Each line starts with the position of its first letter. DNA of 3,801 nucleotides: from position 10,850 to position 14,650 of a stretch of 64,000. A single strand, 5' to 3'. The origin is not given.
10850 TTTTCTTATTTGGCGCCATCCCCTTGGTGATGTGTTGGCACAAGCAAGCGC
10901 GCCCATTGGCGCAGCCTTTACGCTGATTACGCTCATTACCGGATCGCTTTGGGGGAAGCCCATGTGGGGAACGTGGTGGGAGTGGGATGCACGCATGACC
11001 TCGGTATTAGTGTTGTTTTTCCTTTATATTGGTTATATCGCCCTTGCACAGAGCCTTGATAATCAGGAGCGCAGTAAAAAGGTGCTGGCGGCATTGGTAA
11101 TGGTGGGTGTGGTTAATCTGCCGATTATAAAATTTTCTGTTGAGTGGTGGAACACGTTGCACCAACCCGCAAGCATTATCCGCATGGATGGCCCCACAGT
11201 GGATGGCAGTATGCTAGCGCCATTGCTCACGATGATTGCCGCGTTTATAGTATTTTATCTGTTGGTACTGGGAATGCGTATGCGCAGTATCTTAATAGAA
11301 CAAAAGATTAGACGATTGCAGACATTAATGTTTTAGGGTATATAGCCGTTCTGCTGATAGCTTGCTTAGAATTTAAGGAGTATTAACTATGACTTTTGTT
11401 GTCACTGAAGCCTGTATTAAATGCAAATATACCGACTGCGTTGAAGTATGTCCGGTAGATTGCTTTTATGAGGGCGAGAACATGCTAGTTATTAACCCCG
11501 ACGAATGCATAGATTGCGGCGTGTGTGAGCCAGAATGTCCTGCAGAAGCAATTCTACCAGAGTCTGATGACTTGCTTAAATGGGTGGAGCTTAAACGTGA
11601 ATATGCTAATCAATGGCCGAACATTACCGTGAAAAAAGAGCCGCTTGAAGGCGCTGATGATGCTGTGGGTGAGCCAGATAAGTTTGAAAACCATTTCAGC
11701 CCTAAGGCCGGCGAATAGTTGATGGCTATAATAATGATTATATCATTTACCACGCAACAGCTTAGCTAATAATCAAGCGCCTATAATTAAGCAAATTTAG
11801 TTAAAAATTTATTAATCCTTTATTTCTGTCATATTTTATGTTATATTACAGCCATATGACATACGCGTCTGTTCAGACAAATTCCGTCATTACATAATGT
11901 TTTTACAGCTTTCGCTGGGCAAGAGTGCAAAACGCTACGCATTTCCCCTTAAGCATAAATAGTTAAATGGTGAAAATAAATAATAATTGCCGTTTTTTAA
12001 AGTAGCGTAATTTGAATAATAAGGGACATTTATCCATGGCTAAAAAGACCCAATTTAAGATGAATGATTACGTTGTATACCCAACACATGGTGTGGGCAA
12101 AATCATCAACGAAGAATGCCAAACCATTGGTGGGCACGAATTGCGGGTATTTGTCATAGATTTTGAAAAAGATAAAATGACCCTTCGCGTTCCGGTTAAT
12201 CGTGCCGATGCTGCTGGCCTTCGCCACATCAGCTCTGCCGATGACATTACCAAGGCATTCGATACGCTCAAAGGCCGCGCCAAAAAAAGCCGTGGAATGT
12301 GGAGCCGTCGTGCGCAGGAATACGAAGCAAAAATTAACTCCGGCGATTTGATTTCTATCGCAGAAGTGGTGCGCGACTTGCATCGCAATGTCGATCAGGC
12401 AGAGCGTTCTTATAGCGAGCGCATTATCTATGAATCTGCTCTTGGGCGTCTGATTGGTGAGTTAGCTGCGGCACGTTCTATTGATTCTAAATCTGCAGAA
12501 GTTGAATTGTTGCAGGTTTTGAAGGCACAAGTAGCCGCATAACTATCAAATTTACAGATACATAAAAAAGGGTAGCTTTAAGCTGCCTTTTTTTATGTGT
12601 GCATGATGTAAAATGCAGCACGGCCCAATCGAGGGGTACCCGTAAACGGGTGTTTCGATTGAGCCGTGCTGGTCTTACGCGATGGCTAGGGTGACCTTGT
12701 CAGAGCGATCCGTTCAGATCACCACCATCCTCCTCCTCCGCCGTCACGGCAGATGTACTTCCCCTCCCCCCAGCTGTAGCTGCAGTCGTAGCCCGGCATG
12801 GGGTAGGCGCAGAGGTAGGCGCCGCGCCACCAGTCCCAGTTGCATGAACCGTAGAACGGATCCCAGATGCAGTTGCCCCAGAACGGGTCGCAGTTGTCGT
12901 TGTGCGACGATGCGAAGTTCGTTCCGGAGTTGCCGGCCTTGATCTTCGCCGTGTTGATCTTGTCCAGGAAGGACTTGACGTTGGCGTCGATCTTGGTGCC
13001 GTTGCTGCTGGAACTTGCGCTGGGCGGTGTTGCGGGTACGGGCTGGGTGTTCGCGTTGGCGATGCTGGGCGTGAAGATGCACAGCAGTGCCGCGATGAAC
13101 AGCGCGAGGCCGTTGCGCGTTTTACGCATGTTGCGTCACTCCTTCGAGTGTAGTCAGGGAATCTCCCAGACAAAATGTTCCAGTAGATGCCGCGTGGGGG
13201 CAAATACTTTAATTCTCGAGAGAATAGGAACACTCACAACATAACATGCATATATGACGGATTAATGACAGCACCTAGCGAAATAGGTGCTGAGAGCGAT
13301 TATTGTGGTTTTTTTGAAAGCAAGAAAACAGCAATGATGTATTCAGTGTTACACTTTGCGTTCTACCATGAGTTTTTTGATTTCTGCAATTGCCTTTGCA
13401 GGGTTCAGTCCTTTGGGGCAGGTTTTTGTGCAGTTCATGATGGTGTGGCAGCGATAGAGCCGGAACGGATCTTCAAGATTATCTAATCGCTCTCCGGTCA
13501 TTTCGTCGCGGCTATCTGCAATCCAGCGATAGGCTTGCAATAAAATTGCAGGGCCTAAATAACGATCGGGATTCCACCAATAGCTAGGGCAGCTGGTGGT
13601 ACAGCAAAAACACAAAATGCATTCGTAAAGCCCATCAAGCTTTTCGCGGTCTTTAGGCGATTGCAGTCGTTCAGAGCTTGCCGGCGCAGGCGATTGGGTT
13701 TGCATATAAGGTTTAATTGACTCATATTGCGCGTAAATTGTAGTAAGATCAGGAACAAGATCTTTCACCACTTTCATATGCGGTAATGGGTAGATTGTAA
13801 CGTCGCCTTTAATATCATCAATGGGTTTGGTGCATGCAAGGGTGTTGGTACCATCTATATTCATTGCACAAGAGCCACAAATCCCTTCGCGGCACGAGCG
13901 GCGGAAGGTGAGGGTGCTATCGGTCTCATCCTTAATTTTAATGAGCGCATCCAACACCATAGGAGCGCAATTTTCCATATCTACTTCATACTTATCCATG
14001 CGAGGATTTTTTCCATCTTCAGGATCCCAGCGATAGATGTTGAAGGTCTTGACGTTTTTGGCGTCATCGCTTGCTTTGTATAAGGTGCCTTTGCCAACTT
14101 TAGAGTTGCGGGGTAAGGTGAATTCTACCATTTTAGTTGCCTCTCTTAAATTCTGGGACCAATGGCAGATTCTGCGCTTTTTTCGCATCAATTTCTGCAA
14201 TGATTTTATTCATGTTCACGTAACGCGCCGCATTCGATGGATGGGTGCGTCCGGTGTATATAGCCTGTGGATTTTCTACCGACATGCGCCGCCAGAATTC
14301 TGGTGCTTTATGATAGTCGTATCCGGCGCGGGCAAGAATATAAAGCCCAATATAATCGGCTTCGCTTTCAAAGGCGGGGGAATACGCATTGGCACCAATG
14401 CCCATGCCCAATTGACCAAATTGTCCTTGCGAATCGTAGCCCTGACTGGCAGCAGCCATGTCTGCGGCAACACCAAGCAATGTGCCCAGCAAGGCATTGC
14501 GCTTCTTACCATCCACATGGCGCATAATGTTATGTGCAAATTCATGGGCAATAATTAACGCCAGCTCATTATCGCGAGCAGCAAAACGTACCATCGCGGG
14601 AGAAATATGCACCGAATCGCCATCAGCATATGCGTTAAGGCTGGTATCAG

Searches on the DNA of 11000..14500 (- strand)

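Call 15: search_rna_families(source=window, start=11000, end=14500, threshold=evalue, max_evalue=1)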
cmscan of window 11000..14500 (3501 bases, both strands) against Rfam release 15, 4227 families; matches with E-value up to 1: 1.
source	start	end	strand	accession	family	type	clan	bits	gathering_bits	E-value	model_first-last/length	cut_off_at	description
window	12757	12824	-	RF01668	P10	Gene; sRNA;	-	18.9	37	0.32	1-72/72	no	Pseudomonas sRNA P10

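Call 77: search_rna_families(sources=[L170, L171, L169, L008, L007, L004, L006], threshold=evalue, max_evalue=1)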
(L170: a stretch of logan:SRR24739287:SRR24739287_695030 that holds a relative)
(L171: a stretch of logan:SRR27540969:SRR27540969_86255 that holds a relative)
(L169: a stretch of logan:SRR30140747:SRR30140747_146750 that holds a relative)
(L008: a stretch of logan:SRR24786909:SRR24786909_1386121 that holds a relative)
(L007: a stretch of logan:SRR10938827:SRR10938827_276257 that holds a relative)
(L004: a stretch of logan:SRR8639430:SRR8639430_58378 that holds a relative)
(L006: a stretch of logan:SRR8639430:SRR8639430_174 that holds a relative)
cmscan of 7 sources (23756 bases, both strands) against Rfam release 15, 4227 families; matches with E-value up to 1: 5.
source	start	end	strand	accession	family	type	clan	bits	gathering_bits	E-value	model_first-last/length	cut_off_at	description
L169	1340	1416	+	RF02010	mir-3180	Gene; miRNA;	-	30.6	99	0.23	1-92/92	no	mir-3180 microRNA precursor family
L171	2068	2157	+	RF01767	SAM-III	Cis-reg; riboswitch;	-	26.3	45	0.03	1-82/82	no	SAM-III riboswitch aptamer (SMK box)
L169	1347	1406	+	RF03871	mir-5681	Gene; miRNA;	-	25.7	88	0.15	1-61/61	no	mir-5681 microRNA precursor family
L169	1347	1406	-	RF03871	mir-5681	Gene; miRNA;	-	25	88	0.25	1-61/61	no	mir-5681 microRNA precursor family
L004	117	232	+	RF01808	MicX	Gene; sRNA;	-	20.9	75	0.96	1-194/194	no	MicX Vibrio cholerae sRNA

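Call 93: search_dna_similar(query=window:12612-13240:+, collection=plasmids, mode=distant, max_rows=5)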
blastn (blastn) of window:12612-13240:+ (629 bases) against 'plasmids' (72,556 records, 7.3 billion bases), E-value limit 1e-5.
No match.
